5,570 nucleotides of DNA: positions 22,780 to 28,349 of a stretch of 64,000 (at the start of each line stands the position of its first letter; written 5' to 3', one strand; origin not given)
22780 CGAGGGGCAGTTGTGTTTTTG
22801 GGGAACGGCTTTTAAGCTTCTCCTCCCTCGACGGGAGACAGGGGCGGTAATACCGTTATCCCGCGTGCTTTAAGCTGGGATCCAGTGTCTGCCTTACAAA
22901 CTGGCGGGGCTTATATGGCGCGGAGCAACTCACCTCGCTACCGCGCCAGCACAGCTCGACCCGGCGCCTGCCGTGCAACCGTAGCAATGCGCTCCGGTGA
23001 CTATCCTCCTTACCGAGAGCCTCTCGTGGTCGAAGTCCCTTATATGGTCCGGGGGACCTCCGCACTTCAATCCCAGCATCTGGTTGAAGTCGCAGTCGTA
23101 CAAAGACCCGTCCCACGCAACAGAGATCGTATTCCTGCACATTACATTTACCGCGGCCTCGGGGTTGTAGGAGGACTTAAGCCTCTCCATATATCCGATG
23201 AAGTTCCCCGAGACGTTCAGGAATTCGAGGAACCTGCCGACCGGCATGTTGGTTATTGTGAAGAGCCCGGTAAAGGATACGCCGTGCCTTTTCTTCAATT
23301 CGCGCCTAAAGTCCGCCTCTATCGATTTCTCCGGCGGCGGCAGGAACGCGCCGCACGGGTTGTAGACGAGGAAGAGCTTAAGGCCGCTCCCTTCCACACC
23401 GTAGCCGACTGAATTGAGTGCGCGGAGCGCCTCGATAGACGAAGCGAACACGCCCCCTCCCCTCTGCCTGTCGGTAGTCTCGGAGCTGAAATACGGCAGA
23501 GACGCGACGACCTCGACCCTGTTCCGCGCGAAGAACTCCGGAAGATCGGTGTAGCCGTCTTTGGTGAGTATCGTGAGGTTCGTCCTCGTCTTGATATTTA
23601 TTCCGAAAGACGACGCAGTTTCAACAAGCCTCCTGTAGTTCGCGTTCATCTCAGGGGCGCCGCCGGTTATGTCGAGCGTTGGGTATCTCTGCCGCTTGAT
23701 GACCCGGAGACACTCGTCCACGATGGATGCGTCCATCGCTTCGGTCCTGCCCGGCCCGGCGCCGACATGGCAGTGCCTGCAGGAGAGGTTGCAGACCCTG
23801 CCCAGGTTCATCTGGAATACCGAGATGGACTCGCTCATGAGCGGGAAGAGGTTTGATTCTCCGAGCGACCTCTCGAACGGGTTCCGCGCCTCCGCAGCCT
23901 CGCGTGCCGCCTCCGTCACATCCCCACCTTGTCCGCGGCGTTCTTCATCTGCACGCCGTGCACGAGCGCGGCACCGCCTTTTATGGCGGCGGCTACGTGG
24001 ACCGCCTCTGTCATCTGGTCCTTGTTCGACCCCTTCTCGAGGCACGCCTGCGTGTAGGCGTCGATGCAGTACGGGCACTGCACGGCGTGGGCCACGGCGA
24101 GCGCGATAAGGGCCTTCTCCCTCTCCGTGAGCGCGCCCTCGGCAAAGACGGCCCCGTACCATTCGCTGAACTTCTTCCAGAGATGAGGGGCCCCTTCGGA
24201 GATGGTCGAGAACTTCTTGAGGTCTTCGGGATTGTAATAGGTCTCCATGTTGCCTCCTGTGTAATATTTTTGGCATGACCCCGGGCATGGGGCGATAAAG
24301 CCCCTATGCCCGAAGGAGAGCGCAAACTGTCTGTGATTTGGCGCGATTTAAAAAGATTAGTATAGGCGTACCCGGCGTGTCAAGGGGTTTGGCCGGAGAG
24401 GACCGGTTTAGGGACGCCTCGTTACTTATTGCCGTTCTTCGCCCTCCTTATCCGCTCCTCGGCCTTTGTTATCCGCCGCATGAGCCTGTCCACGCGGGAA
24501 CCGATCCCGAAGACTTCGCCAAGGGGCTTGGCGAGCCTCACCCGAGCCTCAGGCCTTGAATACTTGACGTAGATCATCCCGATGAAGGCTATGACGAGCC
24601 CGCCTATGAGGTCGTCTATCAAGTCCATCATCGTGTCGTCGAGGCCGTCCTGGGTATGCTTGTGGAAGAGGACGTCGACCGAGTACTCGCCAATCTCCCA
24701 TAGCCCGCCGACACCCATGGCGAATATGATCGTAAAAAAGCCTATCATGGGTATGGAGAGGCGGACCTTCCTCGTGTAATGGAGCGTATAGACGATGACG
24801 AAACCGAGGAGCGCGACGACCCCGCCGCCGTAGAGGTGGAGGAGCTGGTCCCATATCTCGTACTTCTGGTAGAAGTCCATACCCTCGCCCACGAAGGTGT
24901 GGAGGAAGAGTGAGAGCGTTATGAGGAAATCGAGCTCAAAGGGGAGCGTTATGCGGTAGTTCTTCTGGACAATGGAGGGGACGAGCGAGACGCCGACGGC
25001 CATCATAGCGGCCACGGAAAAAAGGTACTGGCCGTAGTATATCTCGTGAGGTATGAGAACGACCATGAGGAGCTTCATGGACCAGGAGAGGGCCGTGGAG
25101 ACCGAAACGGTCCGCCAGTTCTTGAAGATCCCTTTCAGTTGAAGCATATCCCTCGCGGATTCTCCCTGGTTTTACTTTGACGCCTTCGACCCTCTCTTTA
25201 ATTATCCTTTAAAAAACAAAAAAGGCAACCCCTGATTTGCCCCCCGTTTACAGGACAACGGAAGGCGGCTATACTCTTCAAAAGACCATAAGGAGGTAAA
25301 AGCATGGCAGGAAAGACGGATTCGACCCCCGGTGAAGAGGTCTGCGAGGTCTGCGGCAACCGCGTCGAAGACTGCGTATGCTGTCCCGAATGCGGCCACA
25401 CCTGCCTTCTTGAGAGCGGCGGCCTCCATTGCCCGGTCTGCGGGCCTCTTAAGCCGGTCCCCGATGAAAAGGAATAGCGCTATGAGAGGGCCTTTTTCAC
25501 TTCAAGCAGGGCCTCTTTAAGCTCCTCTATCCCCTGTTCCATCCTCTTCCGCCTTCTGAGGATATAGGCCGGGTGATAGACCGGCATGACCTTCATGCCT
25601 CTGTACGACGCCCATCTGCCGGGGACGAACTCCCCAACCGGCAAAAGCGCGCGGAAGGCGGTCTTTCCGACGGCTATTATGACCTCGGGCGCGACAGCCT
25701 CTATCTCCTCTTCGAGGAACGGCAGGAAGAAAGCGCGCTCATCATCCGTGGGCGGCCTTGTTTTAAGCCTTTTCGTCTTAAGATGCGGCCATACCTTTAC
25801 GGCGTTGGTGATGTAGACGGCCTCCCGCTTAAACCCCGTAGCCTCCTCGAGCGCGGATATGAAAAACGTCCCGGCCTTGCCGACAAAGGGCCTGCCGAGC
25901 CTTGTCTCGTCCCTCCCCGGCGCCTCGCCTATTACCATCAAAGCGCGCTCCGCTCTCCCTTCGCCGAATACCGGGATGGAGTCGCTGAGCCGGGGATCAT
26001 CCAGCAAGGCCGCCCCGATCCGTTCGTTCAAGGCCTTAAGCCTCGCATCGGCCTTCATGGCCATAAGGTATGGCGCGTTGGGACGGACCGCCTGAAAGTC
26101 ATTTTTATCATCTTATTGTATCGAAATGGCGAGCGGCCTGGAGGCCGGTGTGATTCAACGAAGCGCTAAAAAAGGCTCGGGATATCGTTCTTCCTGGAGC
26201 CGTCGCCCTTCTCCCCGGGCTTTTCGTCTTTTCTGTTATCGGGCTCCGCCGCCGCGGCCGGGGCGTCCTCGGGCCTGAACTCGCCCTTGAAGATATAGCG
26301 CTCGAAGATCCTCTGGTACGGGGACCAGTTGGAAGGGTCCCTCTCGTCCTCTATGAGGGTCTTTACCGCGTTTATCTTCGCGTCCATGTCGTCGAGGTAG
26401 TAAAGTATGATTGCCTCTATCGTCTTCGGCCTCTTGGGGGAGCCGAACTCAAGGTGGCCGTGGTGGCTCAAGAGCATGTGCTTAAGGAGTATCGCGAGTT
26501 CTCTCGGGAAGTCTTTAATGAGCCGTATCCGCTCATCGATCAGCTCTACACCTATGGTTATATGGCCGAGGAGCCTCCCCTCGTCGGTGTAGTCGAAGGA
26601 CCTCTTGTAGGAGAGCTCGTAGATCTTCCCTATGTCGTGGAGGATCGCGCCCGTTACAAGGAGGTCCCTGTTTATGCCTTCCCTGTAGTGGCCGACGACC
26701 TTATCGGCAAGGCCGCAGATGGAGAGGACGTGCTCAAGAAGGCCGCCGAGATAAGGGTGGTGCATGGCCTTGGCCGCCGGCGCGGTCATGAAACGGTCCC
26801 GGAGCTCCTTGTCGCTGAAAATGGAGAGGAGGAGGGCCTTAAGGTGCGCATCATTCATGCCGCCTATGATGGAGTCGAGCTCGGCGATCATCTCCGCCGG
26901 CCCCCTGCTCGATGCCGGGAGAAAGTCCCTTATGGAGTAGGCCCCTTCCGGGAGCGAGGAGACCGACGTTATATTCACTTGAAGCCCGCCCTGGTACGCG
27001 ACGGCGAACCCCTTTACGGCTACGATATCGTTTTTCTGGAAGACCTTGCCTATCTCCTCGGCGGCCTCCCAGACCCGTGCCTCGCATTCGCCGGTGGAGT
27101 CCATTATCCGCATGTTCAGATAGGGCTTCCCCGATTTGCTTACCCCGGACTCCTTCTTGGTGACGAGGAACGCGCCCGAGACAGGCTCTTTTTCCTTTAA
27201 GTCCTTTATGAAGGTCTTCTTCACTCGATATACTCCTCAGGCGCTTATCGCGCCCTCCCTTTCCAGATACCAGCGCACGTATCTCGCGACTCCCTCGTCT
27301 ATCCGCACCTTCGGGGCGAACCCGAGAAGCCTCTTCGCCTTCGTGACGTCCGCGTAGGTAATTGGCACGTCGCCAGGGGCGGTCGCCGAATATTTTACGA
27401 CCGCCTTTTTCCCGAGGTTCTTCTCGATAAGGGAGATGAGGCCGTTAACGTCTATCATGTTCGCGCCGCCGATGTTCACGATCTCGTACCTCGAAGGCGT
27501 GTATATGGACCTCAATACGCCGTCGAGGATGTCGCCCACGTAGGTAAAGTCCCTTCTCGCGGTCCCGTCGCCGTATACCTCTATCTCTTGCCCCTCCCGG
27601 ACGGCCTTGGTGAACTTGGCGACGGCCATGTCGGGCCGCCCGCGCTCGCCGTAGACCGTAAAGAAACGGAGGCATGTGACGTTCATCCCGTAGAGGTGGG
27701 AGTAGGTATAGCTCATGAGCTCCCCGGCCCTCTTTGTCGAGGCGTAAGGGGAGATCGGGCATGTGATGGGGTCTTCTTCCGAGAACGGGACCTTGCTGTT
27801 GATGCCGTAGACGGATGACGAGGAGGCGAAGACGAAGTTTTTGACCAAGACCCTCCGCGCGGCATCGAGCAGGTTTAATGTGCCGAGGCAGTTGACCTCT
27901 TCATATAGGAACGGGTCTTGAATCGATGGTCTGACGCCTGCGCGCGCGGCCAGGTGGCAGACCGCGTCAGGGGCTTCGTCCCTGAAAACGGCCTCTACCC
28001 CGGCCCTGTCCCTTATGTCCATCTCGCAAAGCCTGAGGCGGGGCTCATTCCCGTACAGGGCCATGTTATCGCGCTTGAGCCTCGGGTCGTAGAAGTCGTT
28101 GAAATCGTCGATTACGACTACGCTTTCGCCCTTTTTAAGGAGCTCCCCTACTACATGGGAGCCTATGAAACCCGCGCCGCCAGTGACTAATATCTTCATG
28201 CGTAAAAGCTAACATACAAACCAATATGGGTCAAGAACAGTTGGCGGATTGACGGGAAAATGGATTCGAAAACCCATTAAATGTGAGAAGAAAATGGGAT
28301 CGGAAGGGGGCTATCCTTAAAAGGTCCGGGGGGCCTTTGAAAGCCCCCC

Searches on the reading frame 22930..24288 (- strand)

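Call 56: search_protein_families(library=pfam, proteins=[window:22930-24288:-], max_evalue=0.00001)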
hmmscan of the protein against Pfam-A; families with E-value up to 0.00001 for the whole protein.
window:22930-24288:- (452 aa): 2 families
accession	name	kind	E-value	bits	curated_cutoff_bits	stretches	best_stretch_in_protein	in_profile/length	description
PF12345.13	DUF3641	-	7.5e-53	178.6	24.9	1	316-449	1-134/134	Protein of unknown function (DUF3641)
PF04055.27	Radical_SAM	-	4.5e-11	43.6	29.5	1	160-298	1-143/166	Radical SAM superfamily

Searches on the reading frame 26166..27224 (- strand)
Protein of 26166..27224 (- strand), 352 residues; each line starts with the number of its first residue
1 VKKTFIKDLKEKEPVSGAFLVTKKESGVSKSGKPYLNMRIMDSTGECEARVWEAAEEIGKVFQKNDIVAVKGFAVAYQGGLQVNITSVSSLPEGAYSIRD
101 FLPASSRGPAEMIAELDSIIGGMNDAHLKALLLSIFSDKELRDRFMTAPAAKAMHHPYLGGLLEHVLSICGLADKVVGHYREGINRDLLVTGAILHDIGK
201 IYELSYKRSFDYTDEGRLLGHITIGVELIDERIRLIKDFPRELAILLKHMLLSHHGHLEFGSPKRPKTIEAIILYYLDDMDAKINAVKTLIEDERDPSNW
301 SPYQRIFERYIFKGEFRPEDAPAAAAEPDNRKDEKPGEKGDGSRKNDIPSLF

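Call 56: search_protein_families(library=pfam, proteins=[window:26166-27224:-], max_evalue=0.00001)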
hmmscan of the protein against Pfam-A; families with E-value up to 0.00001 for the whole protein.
window:26166-27224:- (352 aa): 2 families
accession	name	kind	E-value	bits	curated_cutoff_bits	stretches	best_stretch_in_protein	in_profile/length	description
PF01966.28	HD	-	9.7e-13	48.9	22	1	163-282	2-115/116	HD domain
PF01336.31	tRNA_anti-codon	-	9.8e-10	38.7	27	1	22-89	8-73/75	OB-fold nucleic acid binding domain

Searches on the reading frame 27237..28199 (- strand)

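Call 56: search_protein_families(library=pfam, proteins=[window:27237-28199:-], max_evalue=0.00001)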
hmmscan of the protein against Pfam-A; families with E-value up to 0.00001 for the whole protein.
window:27237-28199:- (320 aa): 7 families
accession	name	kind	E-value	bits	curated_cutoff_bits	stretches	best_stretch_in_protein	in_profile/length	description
PF16363.11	GDP_Man_Dehyd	-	3.7e-63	214.4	27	1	4-306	1-331/332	GDP-mannose 4,6 dehydratase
PF01370.27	Epimerase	-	2.8e-62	210.7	20.9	1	3-244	1-240/240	NAD dependent epimerase/dehydratase family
PF01073.25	3Beta_HSD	-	8.2e-22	78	22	1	4-224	1-221/280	3-beta hydroxysteroid dehydrogenase/isomerase family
PF04321.23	RmlD_sub_bind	-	1e-20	74.4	27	1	1-233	1-198/287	RmlD substrate binding domain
PF02719.21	Polysacc_synt_2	-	3.6e-15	56.4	20.2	1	3-208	1-194/293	Polysaccharide biosynthesis protein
PF07993.18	NAD_binding_4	-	2.2e-08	34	20.1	0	78-186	90-211/258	Male sterility protein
PF13460.12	NAD_binding_10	-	6.8e-06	26.5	27.2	0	7-140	1-112/184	NAD(P)H-binding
